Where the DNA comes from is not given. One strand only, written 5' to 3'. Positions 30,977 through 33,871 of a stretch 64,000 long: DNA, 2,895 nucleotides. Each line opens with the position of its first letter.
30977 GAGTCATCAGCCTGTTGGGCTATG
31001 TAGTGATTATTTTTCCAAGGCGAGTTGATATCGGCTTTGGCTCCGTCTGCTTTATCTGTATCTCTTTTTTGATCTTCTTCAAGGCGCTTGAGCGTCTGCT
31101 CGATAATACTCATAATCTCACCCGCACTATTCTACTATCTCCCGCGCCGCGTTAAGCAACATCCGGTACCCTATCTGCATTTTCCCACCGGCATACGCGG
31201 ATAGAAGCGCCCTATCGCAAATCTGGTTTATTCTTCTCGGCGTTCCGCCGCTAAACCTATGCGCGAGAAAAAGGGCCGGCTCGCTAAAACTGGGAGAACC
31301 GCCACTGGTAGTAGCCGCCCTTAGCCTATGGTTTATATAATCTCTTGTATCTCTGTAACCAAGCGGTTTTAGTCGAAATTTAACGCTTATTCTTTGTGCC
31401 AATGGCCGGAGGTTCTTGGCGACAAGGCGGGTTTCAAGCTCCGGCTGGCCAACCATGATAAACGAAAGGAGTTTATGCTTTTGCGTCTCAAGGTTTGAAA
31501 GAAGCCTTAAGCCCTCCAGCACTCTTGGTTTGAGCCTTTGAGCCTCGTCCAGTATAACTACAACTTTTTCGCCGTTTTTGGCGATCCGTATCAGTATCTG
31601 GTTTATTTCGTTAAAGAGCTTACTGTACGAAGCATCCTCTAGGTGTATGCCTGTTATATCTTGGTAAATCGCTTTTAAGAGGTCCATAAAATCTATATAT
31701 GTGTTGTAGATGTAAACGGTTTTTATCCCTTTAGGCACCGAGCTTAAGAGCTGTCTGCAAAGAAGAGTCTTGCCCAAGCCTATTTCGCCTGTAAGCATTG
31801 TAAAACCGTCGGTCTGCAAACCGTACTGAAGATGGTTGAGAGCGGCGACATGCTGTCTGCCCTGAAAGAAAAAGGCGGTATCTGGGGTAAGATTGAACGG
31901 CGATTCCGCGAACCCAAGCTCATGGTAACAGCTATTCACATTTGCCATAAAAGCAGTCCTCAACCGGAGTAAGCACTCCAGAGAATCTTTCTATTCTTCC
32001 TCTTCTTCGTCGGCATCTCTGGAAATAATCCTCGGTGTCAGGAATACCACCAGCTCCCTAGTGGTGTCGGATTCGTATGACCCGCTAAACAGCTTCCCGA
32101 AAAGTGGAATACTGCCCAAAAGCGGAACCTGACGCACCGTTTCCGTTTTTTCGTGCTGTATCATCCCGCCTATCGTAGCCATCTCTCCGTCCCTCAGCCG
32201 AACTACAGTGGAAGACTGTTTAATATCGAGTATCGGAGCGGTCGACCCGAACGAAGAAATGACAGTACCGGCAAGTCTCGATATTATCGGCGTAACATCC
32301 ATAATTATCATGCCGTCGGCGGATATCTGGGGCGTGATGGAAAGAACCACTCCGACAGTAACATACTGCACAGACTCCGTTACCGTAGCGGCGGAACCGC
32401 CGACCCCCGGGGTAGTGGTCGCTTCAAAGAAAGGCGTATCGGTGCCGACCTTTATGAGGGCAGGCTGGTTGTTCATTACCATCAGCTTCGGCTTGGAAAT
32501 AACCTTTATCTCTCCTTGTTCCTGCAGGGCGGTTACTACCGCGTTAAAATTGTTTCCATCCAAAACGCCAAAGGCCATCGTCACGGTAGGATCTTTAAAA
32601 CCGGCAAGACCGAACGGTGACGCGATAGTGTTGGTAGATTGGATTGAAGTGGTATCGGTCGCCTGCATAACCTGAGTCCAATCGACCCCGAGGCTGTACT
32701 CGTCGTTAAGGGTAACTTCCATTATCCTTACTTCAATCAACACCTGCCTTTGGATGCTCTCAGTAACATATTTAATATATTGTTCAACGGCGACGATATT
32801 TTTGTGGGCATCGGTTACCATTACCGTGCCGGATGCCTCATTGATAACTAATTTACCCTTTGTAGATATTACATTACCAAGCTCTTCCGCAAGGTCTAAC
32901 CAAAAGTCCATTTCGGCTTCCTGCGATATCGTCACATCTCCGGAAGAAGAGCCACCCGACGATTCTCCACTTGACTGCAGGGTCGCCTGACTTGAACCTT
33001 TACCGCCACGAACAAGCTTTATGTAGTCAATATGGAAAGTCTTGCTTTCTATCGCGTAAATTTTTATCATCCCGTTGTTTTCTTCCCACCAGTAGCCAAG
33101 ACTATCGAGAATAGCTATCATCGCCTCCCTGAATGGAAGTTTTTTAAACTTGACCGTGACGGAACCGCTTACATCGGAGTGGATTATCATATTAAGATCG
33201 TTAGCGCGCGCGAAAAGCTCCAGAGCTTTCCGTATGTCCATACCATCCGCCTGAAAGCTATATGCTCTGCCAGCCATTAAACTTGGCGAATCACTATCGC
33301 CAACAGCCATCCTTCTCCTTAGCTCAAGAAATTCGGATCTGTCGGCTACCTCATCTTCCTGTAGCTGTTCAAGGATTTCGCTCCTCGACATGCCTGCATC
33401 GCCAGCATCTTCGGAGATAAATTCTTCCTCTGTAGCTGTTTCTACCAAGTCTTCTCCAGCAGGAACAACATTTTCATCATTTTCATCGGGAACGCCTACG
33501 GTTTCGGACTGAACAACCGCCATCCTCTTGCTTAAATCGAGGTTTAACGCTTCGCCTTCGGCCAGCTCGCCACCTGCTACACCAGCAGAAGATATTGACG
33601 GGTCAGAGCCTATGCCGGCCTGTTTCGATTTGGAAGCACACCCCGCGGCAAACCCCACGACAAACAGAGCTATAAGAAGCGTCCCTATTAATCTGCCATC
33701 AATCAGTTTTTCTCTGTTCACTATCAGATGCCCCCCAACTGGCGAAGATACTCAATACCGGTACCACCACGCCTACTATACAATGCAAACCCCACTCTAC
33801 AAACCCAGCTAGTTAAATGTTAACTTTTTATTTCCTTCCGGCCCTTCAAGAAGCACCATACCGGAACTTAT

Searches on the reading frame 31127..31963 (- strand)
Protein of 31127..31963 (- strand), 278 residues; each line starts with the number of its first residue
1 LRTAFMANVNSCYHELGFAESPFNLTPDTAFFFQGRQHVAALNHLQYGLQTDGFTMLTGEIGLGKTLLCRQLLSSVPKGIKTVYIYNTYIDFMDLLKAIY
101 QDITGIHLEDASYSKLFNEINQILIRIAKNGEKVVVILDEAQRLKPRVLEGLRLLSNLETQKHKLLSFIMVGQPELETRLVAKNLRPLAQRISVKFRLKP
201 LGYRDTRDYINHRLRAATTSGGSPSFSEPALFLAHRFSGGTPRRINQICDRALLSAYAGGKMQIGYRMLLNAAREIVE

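Call 40: search_protein_families(library=pfam, proteins=[window:31127-31963:-], max_evalue=0.0001)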
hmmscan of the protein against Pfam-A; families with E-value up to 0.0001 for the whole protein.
window:31127-31963:- (278 aa): 4 families
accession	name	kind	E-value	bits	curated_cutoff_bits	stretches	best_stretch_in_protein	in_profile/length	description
PF13401.12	AAA_22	-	2.6e-24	86.4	27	1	51-180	4-130/130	AAA domain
PF13191.12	AAA_16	-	2.8e-10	41.4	32.6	1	38-165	8-164/167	AAA ATPase domain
PF01637.24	ATPase_2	-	1.2e-07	32.2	33.2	1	50-154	18-131/225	ATPase domain predominantly from Archaea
PF20720.3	nSTAND3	-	8.8e-05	22.7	27.2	0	44-138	9-108/155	Novel STAND NTPase 3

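Call 73: search_protein_families(library=ncbifam, proteins=[window:31127-31963:-], max_evalue=0.001)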
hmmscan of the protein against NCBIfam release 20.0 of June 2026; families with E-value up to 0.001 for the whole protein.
window:31127-31963:- (278 aa): 1 family
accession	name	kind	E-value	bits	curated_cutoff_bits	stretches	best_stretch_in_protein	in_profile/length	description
TIGR03015.1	pepcterm_ATPase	hypoth_equivalog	6.3e-69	232.4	324.5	1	17-276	7-266/269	XrtA/PEP-CTERM system-associated ATPase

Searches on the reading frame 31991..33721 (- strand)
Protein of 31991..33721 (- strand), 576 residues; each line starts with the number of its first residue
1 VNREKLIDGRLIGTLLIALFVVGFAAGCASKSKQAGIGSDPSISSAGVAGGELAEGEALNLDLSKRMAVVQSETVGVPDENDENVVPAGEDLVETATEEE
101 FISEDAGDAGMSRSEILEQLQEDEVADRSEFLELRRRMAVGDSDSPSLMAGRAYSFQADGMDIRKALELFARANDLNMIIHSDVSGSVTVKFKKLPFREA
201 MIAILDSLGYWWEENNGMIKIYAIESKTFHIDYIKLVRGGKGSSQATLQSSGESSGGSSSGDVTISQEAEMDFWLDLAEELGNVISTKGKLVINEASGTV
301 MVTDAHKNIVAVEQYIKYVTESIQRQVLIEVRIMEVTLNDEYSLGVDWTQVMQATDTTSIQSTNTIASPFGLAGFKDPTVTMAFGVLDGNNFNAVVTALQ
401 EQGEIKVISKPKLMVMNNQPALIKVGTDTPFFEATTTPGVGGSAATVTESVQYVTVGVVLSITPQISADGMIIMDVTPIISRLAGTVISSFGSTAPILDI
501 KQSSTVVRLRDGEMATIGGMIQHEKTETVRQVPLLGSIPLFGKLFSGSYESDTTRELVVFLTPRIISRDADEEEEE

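Call 40: search_protein_families(library=pfam, proteins=[window:31991-33721:-], max_evalue=0.0001)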
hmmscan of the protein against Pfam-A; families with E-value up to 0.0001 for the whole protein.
window:31991-33721:- (576 aa): 1 family
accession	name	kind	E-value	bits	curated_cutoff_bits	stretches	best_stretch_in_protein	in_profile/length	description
PF00263.26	Secretin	-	2.7e-44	151.2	27.5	1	398-566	1-168/169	Bacterial type II and III secretion system protein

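Call 73: search_protein_families(library=ncbifam, proteins=[window:31991-33721:-], max_evalue=0.001)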
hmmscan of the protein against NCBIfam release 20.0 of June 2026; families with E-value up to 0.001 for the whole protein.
window:31991-33721:- (576 aa): 9 families
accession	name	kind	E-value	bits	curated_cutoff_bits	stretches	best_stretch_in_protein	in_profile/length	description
TIGR02519.1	pilus_MshL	equivalog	1.5e-71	240.8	250.2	1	292-566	2-290/290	pilus (MSHA type) biogenesis protein MshL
TIGR02515.1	IV_pilus_PilQ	subfamily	3.1e-59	201.1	284.35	1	152-566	2-427/428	type IV pilus secretin PilQ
TIGR02517.1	type_II_gspD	equivalog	4e-55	187.4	351.35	1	201-571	219-595/600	type II secretion system secretin GspD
NF010083.0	PRK13568.1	equivalog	1.4e-41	142.7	554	1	150-567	24-418/419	DNA uptake porin HofQ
NF007851.2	PRK10560.1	exception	9.2e-39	133.4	598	1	158-567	28-410/412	DNA uptake porin HofQ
TIGR02516.1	type_III_yscC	equivalog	4.4e-33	114.5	238.45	1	296-567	206-462/463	type III secretion system outer membrane ring subunit SctC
TIGR02520.1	pilus_B_mal_scr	equivalog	5.9e-32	110.9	287.65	1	188-563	122-511/513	PilN family type IVB pilus formation outer membrane protein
NF011873.0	PRK15346.1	equivalog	1.5e-19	70.1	524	1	299-550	246-478/499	EscC/YscC/HrcC family type III secretion system outer membrane ring protein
NF042912.1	Amuc_1098_fam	equivalog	5.5e-19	67.7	750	2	495-566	725-796/805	Amuc_1098 family type IV pilus outer membrane protein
